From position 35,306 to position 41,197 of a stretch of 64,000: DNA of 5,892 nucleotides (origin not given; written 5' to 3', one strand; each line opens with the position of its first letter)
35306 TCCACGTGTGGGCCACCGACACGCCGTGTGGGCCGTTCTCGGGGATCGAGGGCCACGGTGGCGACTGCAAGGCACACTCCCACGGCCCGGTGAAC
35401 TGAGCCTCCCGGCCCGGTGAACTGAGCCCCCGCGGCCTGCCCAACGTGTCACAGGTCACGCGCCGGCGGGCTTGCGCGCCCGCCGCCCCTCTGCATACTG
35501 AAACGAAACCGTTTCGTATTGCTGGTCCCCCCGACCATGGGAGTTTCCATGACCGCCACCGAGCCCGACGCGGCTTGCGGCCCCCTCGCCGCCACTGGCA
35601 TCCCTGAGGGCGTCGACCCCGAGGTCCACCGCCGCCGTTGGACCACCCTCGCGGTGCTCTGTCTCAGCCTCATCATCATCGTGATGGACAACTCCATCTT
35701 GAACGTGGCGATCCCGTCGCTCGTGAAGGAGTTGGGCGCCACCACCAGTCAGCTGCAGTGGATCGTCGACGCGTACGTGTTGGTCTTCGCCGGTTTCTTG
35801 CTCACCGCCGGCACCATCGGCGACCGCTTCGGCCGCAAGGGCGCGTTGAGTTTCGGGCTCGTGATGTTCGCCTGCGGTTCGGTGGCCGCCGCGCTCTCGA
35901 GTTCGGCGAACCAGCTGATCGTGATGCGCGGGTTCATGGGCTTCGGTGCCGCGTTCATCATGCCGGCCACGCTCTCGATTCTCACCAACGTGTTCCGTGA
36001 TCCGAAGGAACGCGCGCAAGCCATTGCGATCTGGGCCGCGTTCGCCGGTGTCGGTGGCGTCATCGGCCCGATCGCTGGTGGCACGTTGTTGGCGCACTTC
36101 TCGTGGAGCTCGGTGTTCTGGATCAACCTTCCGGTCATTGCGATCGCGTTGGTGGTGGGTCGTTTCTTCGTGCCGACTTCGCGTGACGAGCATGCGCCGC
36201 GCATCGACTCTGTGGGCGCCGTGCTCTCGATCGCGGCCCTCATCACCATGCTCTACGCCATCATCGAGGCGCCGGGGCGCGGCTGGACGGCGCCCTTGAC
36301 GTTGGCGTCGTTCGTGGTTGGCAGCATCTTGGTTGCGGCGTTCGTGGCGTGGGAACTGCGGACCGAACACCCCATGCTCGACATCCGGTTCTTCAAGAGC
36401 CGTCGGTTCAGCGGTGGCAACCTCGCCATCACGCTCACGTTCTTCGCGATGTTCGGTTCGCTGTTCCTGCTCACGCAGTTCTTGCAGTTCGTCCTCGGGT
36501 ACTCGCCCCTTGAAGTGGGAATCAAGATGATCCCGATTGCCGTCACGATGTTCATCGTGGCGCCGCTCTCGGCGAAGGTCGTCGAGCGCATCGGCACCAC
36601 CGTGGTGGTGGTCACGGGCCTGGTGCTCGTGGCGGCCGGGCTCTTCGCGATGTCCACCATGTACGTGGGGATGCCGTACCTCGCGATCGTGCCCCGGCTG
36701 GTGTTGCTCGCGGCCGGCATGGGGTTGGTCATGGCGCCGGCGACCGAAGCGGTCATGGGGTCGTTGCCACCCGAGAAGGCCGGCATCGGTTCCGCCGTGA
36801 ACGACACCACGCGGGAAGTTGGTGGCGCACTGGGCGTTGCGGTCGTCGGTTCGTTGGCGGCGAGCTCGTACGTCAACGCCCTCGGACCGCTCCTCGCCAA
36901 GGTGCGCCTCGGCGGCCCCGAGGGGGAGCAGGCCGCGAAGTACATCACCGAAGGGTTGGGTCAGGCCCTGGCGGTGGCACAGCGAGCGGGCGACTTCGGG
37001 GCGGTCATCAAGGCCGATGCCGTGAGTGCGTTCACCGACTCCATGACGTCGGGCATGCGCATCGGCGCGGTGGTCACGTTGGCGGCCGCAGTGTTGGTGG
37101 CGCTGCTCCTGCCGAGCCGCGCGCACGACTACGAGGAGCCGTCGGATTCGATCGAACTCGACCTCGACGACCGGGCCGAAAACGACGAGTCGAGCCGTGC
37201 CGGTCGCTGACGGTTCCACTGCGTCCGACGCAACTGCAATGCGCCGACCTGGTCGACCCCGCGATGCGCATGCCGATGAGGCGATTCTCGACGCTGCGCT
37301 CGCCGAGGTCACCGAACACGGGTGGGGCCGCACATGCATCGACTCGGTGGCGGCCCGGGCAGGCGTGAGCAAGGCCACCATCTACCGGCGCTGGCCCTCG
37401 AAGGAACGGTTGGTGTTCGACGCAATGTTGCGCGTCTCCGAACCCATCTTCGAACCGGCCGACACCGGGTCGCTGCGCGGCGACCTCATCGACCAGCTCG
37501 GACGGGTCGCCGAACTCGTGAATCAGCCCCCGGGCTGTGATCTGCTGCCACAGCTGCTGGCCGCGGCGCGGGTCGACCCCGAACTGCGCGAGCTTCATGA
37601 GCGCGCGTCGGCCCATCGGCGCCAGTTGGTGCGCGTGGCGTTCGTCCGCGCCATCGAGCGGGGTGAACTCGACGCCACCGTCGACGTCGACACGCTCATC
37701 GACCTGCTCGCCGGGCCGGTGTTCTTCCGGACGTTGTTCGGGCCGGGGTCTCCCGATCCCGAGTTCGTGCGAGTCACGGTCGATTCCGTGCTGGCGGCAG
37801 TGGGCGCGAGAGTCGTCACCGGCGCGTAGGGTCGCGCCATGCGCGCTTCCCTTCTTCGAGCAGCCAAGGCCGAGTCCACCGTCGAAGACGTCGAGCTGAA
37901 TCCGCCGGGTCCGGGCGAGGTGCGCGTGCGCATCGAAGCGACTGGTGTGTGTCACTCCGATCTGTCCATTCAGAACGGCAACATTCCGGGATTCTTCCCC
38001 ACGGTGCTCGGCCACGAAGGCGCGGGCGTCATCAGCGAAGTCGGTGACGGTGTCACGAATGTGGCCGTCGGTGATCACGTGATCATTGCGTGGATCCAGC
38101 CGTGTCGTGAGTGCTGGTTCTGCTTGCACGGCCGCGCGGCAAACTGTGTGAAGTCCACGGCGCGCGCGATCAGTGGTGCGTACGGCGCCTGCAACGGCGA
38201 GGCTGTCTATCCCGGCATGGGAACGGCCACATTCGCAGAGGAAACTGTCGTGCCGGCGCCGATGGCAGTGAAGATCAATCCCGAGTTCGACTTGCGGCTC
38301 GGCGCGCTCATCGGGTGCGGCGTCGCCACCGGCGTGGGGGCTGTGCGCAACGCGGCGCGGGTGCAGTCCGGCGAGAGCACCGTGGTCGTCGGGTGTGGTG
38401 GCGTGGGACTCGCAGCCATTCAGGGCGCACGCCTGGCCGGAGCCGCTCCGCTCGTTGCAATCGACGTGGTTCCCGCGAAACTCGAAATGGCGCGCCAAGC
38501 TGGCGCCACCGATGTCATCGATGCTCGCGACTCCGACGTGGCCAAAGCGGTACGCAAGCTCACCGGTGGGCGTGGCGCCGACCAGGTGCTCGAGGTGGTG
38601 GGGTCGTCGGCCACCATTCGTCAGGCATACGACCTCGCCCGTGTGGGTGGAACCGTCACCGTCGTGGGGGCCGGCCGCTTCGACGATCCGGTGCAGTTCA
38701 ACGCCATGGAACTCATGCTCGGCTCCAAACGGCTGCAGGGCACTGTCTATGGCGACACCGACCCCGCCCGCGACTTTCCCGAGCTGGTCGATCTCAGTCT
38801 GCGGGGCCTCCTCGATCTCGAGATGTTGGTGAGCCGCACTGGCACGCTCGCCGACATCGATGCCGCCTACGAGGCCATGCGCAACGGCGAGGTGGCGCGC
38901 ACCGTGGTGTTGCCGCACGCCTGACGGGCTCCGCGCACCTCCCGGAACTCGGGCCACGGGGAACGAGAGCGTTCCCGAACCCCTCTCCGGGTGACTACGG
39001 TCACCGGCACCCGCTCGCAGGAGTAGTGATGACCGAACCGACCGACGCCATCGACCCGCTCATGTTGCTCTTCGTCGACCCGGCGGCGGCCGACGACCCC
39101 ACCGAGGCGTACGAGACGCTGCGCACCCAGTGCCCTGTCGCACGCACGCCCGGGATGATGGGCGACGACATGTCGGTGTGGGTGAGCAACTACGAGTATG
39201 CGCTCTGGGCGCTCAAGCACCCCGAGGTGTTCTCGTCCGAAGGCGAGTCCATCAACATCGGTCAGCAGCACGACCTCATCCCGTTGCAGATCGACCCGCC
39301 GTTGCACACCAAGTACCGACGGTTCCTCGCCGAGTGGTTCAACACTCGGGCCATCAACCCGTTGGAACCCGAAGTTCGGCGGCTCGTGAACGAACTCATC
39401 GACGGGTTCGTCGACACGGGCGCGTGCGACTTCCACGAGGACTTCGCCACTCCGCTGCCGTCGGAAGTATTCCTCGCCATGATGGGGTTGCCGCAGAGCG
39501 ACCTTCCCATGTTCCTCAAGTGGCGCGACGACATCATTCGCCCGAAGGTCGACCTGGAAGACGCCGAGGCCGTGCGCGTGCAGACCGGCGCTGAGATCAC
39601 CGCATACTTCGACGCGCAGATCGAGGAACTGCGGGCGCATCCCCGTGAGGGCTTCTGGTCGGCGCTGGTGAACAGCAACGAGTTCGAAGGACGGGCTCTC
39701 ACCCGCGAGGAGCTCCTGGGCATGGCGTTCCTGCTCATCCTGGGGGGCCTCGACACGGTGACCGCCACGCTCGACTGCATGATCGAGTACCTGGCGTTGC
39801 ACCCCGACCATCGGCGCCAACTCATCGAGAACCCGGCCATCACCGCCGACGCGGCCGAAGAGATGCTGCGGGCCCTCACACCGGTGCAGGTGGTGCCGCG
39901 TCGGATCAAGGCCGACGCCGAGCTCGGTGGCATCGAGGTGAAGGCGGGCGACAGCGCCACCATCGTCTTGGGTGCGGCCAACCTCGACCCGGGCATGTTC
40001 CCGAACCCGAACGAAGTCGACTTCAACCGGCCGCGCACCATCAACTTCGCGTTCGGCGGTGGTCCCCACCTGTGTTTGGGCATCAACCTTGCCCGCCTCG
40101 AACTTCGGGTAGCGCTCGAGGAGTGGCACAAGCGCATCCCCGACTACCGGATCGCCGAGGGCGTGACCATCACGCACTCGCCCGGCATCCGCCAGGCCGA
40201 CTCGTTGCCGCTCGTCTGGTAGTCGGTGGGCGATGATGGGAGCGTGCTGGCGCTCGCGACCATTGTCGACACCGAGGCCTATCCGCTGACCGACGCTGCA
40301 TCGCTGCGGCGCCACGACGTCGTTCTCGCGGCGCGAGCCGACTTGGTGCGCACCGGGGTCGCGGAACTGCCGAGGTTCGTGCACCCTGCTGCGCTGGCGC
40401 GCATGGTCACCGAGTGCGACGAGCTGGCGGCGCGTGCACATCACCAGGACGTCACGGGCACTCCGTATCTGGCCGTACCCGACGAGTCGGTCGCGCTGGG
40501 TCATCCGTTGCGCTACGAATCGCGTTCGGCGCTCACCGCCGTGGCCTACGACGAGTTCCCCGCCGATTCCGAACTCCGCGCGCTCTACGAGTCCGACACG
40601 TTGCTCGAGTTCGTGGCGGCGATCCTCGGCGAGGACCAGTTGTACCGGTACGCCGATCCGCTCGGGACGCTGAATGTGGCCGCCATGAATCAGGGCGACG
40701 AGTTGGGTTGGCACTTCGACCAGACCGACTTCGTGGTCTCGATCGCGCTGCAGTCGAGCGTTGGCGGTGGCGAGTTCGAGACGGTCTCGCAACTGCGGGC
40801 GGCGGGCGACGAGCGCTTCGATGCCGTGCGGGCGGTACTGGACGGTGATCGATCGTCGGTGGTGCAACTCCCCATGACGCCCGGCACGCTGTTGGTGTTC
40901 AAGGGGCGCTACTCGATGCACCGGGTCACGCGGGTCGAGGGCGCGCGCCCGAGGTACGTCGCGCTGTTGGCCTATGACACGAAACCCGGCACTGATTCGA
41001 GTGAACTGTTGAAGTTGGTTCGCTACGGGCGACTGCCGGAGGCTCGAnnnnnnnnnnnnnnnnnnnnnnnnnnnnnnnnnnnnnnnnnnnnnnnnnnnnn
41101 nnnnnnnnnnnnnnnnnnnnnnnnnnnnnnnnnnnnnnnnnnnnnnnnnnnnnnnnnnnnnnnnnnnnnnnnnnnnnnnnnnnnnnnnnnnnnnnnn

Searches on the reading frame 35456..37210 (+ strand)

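Call 83: search_protein_families(library=pfam, proteins=[window:35456-37210:+], max_evalue=0.0001)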
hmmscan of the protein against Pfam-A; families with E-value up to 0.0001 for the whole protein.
window:35456-37210:+ (584 aa): 2 families
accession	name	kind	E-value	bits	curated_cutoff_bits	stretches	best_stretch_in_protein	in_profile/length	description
PF07690.21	MFS_1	-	4.1e-54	184.2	33.4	1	68-460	1-346/347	Major Facilitator Superfamily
PF00083.30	Sugar_tr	-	7.4e-09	35.4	22.3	1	86-242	34-194/452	Sugar (and other) transporter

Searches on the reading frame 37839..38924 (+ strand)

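Call 83: search_protein_families(library=pfam, proteins=[window:37839-38924:+], max_evalue=0.0001)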
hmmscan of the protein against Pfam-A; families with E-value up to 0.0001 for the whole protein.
window:37839-38924:+ (361 aa): 3 families
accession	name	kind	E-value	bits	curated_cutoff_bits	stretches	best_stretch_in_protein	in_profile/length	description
PF00107.32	ADH_zinc_N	-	1e-32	113.2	31.8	1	188-319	1-126/129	Zinc-binding dehydrogenase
PF08240.17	ADH_N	-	1.3e-25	90.1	23.5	1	24-147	1-103/104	Alcohol dehydrogenase GroES-like domain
PF13602.12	ADH_zinc_N_2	-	1.4e-10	42.6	27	1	222-352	2-128/134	Zinc-binding dehydrogenase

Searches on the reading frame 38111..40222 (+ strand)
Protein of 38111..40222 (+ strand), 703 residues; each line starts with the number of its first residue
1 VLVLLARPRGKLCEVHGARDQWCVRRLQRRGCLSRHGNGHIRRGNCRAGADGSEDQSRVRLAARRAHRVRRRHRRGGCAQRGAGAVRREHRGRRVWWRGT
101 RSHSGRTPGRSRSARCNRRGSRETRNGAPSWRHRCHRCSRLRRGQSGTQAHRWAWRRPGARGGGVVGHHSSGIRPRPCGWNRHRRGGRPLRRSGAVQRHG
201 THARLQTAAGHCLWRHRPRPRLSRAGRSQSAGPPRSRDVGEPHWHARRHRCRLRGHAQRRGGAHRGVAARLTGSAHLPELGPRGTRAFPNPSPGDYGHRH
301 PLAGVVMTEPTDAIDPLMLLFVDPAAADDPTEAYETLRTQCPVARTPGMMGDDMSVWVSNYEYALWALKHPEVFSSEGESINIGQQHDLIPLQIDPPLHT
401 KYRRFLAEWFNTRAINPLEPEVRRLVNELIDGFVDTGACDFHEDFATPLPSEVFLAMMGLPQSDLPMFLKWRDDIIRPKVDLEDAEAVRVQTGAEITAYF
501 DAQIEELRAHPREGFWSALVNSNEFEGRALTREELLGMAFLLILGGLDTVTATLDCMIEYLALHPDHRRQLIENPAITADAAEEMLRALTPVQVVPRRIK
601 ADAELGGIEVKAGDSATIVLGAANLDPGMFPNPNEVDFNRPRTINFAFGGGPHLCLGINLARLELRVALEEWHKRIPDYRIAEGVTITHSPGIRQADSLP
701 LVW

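Call 83: search_protein_families(library=pfam, proteins=[window:38111-40222:+], max_evalue=0.0001)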
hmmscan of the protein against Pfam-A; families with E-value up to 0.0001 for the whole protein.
window:38111-40222:+ (703 aa): 1 family
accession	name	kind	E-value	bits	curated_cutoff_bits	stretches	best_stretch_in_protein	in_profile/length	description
PF00067.27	p450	-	1.8e-22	80.2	22.8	1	506-670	230-426/462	Cytochrome P450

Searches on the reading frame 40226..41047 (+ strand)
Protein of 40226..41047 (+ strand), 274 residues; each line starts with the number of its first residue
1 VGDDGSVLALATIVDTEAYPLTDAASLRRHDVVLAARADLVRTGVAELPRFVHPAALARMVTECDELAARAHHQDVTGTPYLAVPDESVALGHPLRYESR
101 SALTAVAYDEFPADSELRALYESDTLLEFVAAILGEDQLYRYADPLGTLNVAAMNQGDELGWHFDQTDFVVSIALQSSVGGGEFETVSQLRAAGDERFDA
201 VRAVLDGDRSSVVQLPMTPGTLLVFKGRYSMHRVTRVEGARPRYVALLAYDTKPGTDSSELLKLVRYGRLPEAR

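Call 83: search_protein_families(library=pfam, proteins=[window:40226-41047:+], max_evalue=0.0001)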
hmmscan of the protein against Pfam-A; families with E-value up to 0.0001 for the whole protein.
window:40226-41047:+ (274 aa): 1 family
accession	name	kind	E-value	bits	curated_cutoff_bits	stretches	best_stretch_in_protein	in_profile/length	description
PF23169.1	HalD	-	1.6e-12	47.8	26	1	33-253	6-211/228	Halogenase D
